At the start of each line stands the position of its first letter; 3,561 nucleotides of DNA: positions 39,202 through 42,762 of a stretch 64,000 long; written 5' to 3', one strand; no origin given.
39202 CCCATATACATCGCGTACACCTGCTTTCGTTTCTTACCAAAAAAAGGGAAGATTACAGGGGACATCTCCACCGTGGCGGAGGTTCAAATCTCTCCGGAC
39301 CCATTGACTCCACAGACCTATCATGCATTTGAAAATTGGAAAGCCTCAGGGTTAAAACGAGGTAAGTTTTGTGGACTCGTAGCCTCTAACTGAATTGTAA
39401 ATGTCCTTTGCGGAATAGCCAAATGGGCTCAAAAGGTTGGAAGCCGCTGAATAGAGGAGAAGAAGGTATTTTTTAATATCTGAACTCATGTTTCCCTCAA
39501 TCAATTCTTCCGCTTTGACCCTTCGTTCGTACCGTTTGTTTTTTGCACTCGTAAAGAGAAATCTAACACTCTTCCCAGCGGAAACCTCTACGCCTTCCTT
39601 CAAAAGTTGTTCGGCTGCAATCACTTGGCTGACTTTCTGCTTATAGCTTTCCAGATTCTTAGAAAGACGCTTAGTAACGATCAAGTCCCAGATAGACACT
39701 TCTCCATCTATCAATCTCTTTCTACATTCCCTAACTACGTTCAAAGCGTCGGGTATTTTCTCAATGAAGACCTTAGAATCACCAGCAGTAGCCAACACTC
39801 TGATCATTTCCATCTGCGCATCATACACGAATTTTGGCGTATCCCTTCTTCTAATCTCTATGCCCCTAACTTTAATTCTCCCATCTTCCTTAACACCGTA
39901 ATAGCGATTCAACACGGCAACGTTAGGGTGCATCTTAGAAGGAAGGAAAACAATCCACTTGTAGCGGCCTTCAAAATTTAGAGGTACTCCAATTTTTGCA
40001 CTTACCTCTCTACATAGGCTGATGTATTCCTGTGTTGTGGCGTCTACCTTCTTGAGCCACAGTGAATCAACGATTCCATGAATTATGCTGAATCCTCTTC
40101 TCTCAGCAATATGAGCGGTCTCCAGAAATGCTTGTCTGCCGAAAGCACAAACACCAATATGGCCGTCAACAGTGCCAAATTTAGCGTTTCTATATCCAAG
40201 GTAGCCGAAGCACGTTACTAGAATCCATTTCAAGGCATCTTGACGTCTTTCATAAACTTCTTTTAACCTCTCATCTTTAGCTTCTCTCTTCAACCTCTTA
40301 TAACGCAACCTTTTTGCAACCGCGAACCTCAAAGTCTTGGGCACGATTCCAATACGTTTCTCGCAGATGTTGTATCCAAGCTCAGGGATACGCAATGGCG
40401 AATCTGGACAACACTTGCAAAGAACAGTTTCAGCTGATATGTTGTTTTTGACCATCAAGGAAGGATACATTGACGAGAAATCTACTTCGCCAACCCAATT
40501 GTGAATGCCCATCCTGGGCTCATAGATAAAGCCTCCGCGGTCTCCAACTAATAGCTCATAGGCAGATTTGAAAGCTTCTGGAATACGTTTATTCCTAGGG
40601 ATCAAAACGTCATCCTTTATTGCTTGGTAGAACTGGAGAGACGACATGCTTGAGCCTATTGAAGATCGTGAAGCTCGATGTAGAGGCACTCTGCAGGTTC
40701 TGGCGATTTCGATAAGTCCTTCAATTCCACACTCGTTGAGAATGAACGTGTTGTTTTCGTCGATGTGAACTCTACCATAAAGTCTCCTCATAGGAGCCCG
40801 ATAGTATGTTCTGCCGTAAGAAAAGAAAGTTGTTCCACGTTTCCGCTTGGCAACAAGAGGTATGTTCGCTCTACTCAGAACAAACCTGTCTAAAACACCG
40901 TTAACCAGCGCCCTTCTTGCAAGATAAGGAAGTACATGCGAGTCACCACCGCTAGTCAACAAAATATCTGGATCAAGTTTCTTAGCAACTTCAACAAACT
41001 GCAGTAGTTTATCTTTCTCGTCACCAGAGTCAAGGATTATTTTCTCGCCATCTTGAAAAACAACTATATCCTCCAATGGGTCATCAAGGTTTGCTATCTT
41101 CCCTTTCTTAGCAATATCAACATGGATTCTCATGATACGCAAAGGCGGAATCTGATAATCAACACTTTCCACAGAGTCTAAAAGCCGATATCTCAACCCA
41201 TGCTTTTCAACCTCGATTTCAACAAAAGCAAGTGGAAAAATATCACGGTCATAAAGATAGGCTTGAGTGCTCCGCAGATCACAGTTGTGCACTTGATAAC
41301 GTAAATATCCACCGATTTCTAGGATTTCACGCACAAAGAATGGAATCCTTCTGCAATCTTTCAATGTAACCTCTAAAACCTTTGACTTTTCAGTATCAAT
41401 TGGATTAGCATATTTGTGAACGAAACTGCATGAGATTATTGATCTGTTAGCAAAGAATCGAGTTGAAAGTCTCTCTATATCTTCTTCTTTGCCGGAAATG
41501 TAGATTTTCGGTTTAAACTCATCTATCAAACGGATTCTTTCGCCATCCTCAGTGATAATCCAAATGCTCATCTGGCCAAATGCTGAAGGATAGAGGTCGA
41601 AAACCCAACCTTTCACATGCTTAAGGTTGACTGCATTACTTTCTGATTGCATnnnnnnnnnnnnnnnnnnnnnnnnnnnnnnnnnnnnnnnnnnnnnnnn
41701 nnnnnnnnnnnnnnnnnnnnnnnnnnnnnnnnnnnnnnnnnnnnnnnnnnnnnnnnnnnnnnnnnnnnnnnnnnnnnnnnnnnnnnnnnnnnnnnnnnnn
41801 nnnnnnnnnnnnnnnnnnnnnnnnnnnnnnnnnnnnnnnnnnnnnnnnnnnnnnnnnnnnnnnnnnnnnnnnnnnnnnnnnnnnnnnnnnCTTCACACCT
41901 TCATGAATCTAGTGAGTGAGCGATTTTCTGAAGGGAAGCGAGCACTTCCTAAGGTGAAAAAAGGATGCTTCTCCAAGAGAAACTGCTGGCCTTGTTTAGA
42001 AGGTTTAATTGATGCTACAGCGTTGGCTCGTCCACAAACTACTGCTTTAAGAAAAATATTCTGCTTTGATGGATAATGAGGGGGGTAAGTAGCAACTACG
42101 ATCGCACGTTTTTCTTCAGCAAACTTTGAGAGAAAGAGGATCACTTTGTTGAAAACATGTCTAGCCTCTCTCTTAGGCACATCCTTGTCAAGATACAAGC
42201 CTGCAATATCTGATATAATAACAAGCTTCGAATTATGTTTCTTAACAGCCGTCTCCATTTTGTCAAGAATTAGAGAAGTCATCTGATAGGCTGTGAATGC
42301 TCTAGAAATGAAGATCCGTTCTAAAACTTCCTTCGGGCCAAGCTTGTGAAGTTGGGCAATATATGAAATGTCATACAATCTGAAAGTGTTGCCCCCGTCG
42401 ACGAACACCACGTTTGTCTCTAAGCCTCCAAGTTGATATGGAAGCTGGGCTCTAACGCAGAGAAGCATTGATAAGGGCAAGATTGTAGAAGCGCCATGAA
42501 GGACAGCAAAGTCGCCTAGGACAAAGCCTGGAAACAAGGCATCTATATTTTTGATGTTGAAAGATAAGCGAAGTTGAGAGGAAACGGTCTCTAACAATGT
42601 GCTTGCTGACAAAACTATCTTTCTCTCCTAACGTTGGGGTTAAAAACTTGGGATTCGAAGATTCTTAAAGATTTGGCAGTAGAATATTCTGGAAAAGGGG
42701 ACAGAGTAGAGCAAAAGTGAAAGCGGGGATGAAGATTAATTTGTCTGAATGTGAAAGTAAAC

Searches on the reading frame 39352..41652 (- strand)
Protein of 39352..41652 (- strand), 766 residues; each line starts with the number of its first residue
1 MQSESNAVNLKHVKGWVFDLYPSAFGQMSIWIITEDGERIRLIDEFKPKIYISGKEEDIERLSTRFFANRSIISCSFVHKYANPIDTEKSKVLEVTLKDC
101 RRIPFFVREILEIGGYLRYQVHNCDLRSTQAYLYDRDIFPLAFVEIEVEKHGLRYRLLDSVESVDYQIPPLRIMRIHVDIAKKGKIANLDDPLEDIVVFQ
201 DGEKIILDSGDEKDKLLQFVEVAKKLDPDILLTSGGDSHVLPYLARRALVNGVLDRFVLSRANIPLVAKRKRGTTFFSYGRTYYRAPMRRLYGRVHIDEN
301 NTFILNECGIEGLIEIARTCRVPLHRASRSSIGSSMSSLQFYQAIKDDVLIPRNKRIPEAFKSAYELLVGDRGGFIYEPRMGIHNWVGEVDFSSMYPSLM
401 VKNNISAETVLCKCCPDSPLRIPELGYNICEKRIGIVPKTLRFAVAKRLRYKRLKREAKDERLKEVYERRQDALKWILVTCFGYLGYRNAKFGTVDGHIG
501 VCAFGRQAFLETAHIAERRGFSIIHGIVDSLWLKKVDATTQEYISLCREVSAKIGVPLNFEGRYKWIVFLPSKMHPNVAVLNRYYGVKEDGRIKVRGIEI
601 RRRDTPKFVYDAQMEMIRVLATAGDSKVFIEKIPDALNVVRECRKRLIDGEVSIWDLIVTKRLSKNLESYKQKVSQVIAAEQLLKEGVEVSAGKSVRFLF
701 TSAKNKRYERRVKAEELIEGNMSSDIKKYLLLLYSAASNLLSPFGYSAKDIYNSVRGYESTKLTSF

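Call 7: search_protein_families(library=pfam, proteins=[window:39352-41652:-])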
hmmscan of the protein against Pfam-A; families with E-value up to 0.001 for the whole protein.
window:39352-41652:- (766 aa): 1 family
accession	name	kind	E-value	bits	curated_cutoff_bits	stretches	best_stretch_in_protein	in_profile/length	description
PF00136.26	DNA_pol_B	-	1.8e-33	116.5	23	1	370-743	42-452/453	DNA polymerase family B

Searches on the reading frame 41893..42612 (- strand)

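Call 32: search_protein_families(library=pfam, proteins=[window:41893-42612:-], max_evalue=0.00001)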
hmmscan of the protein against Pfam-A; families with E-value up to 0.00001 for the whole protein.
window:41893-42612:- (239 aa): 1 family
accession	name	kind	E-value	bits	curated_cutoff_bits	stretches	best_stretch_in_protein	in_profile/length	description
PF08423.17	Rad51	-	9.8e-15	54.9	22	1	47-175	42-172/244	Rad51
